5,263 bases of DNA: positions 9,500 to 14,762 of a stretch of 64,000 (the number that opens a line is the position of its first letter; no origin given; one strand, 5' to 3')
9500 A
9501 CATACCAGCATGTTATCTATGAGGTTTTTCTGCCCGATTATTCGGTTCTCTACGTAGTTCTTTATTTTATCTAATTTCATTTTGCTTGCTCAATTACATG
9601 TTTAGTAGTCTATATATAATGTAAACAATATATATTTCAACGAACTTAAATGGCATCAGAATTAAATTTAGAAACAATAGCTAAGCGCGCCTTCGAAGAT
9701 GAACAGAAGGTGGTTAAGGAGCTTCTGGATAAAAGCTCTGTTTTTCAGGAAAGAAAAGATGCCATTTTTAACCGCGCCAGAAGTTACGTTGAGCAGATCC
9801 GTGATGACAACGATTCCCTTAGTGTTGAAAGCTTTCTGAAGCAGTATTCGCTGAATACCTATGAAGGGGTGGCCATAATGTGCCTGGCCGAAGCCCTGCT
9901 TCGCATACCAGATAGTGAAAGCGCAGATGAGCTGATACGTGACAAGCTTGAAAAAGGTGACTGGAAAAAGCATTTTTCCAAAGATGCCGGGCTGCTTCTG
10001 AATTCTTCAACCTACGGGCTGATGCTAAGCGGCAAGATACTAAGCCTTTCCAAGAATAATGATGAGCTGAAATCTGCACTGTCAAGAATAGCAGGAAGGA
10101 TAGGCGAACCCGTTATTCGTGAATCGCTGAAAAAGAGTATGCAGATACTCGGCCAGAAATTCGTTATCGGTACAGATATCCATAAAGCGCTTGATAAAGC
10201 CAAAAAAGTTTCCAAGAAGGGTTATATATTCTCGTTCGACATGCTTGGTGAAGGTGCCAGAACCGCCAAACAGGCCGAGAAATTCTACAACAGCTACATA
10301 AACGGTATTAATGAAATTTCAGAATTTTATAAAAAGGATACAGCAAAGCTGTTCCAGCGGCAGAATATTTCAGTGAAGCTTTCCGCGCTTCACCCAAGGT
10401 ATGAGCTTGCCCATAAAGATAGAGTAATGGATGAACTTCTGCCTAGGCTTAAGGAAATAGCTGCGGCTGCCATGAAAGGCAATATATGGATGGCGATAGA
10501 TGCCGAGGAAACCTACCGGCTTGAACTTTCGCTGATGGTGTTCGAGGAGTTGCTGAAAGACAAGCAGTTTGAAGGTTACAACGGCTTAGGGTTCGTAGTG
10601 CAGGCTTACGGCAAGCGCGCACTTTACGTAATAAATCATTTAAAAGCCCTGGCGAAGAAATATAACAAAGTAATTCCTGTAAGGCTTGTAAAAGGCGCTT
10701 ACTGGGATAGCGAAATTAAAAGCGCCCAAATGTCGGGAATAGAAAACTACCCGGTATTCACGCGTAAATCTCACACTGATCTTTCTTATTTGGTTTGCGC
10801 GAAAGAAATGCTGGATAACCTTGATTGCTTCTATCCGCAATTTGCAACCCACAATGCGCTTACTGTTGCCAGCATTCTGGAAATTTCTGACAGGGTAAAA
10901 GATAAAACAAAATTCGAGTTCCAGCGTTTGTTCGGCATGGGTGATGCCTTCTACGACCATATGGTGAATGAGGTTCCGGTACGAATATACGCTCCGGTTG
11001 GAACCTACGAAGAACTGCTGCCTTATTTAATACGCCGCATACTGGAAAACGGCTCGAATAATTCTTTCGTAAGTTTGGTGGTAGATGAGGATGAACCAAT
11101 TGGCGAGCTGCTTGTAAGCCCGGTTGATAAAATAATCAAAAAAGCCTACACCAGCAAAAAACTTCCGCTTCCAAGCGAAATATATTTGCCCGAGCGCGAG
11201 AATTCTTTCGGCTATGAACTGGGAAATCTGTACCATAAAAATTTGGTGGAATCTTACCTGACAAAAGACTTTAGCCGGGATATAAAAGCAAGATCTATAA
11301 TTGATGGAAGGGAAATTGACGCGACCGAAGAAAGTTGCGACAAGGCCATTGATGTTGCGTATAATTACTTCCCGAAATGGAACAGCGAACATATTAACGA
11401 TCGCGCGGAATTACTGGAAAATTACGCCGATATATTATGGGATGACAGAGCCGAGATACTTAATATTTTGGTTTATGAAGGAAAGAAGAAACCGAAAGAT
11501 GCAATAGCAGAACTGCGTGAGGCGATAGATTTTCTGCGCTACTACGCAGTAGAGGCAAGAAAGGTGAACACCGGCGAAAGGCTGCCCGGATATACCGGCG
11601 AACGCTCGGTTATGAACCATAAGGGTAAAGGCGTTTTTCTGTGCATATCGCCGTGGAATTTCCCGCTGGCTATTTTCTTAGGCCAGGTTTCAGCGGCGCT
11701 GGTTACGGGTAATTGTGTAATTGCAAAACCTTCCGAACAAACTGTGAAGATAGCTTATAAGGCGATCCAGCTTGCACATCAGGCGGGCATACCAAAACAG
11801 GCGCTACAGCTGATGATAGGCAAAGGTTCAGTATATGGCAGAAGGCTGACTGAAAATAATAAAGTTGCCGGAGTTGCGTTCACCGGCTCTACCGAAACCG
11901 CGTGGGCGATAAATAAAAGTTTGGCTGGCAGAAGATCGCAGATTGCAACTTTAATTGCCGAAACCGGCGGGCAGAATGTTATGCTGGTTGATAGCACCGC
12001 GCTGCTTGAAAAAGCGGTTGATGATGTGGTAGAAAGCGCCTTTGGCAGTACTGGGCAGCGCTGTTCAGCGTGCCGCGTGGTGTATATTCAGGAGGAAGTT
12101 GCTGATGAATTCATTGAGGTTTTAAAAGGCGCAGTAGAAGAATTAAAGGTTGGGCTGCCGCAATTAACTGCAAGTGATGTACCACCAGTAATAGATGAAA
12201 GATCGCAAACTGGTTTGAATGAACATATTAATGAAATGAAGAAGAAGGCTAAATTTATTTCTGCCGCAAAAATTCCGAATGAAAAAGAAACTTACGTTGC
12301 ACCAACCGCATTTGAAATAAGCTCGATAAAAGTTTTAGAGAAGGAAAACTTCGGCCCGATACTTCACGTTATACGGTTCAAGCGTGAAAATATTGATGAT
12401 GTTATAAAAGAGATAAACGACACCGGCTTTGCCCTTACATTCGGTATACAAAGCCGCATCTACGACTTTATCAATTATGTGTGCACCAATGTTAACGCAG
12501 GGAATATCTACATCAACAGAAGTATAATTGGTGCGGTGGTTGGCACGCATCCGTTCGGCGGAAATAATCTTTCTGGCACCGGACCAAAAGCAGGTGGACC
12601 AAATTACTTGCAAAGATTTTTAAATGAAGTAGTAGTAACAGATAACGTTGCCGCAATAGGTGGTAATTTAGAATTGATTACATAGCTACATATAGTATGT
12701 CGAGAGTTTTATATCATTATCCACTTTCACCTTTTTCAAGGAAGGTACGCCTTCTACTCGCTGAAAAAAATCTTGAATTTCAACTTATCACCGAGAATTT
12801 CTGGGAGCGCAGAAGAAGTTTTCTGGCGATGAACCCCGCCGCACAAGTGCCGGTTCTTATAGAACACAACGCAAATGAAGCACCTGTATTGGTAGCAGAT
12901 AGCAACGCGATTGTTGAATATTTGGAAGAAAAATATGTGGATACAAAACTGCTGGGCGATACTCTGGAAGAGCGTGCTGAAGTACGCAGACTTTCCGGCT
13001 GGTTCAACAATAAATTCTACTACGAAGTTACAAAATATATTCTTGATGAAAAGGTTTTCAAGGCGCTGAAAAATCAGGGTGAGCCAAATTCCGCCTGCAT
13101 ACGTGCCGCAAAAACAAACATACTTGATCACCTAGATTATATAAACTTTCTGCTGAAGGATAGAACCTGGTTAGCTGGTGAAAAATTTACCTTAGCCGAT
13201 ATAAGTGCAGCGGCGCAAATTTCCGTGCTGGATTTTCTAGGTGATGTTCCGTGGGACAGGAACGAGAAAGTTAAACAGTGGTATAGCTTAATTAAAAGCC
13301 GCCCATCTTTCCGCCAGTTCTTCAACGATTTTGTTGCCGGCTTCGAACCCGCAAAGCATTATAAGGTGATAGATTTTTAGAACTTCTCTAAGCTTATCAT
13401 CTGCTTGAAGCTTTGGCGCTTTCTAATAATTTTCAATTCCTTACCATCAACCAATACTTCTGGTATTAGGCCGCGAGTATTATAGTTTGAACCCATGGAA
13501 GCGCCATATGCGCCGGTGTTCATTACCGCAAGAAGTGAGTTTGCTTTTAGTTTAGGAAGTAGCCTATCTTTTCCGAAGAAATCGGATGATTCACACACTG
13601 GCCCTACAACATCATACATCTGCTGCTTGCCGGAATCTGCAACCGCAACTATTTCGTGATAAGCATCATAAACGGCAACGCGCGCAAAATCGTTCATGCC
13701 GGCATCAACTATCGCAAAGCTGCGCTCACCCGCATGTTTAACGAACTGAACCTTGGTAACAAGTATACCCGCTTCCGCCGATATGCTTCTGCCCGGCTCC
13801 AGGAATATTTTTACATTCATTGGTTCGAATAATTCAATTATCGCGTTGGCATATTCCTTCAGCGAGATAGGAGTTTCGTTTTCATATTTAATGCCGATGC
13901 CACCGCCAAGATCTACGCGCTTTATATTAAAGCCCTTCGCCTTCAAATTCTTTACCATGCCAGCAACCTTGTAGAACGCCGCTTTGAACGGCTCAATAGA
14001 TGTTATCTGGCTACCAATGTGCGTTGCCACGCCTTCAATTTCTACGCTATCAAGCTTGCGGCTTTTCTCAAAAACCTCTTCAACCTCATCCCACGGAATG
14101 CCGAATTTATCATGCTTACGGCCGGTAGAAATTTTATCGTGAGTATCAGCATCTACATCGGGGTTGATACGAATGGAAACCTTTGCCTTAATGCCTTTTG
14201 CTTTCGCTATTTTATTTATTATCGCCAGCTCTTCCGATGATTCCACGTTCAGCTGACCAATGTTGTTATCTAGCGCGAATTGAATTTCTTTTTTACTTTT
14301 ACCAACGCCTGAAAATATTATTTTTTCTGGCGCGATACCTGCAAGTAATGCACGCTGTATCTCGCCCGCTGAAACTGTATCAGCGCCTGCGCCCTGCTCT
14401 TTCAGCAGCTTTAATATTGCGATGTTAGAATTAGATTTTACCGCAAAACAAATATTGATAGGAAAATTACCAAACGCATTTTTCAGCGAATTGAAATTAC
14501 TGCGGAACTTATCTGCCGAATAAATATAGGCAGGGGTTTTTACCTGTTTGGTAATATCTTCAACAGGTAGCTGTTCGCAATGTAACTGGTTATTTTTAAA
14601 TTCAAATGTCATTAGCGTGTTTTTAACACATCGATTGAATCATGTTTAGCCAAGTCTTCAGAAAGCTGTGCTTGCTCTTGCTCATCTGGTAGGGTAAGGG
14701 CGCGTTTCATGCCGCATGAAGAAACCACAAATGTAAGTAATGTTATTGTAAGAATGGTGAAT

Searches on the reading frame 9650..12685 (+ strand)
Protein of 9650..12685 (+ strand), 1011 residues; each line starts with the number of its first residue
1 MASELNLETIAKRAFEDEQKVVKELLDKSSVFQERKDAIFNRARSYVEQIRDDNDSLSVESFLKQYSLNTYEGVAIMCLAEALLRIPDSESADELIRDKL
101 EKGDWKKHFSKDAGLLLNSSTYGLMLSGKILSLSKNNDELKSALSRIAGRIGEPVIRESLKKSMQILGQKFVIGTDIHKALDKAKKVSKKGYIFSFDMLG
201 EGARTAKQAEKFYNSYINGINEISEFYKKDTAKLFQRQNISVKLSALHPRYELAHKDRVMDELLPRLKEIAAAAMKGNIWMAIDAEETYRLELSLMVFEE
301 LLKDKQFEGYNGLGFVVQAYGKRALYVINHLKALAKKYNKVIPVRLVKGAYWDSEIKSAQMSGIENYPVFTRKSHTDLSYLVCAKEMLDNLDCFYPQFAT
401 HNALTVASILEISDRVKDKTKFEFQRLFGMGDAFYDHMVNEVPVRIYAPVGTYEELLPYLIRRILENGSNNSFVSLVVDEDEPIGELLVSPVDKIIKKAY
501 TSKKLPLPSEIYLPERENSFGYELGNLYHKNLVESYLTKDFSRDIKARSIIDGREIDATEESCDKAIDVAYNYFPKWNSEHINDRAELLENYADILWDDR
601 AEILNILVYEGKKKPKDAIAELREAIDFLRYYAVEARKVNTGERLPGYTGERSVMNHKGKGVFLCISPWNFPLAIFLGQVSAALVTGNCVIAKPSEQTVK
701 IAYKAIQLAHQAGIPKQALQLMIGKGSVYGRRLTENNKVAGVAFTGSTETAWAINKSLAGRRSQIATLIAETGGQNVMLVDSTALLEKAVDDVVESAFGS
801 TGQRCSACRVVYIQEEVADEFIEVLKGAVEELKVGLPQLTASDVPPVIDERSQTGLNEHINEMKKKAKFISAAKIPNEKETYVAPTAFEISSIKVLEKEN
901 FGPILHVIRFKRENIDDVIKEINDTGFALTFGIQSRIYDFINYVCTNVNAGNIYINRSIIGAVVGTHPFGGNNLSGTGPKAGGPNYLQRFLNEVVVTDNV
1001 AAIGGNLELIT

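Call 46: search_protein_families(library=pfam, proteins=[window:9650-12685:+], max_evalue=1e-8)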
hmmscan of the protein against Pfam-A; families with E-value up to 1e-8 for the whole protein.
window:9650-12685:+ (1011 aa): 3 families
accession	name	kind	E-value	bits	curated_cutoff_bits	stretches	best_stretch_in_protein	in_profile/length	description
PF00171.27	Aldedh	-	3e-106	356.2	23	1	557-992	25-457/461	Aldehyde dehydrogenase family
PF01619.24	Pro_dh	-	3.5e-93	312.6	27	1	181-475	2-277/278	Proline dehydrogenase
PF14850.11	Pro_dh-DNA_bdg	-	2.3e-39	134.8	27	1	59-171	2-112/112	DNA-binding domain of Proline dehydrogenase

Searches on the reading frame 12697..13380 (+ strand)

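Call 46: search_protein_families(library=pfam, proteins=[window:12697-13380:+], max_evalue=1e-8)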
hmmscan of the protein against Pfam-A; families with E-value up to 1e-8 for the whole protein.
window:12697-13380:+ (227 aa): 3 families
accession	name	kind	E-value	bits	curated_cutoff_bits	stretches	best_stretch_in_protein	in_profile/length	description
PF13417.12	GST_N_3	-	1.6e-17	64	22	1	5-81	1-72/75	Glutathione S-transferase, N-terminal domain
PF13409.12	GST_N_2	-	4.8e-16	59.6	25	1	11-78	2-69/70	Glutathione S-transferase, N-terminal domain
PF02798.26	GST_N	-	1.1e-12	48.5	20.9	1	5-77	5-75/76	Glutathione S-transferase, N-terminal domain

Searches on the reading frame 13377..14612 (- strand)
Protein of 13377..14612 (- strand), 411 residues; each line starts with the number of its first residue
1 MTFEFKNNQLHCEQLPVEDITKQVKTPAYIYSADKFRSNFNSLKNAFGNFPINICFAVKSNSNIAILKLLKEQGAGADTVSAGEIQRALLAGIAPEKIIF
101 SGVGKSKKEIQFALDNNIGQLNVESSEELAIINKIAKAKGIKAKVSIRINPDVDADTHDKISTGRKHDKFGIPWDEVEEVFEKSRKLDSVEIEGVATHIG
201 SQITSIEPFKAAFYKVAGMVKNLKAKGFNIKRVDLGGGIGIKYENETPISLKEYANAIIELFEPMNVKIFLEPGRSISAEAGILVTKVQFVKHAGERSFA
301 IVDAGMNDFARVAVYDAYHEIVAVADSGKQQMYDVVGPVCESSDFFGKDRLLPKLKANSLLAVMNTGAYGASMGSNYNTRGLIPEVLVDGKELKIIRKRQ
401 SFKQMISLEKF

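Call 47: search_protein_families(library=pfam, proteins=[window:13377-14612:-], max_evalue=1e-8)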
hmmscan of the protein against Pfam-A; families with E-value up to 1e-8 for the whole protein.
window:13377-14612:- (411 aa): 3 families
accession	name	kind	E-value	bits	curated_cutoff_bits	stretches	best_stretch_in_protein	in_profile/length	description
PF02784.22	Orn_Arg_deC_N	-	2.9e-65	220.5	23.4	1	35-279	3-247/247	Pyridoxal-dependent decarboxylase, pyridoxal binding domain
PF00278.28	Orn_DAP_Arg_deC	-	8.8e-27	93.7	23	1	32-367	5-95/95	Pyridoxal-dependent decarboxylase, C-terminal sheet domain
PF01168.26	Ala_racemase_N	-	8.9e-11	42.4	24.1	1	33-236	3-194/220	Alanine racemase, N-terminal domain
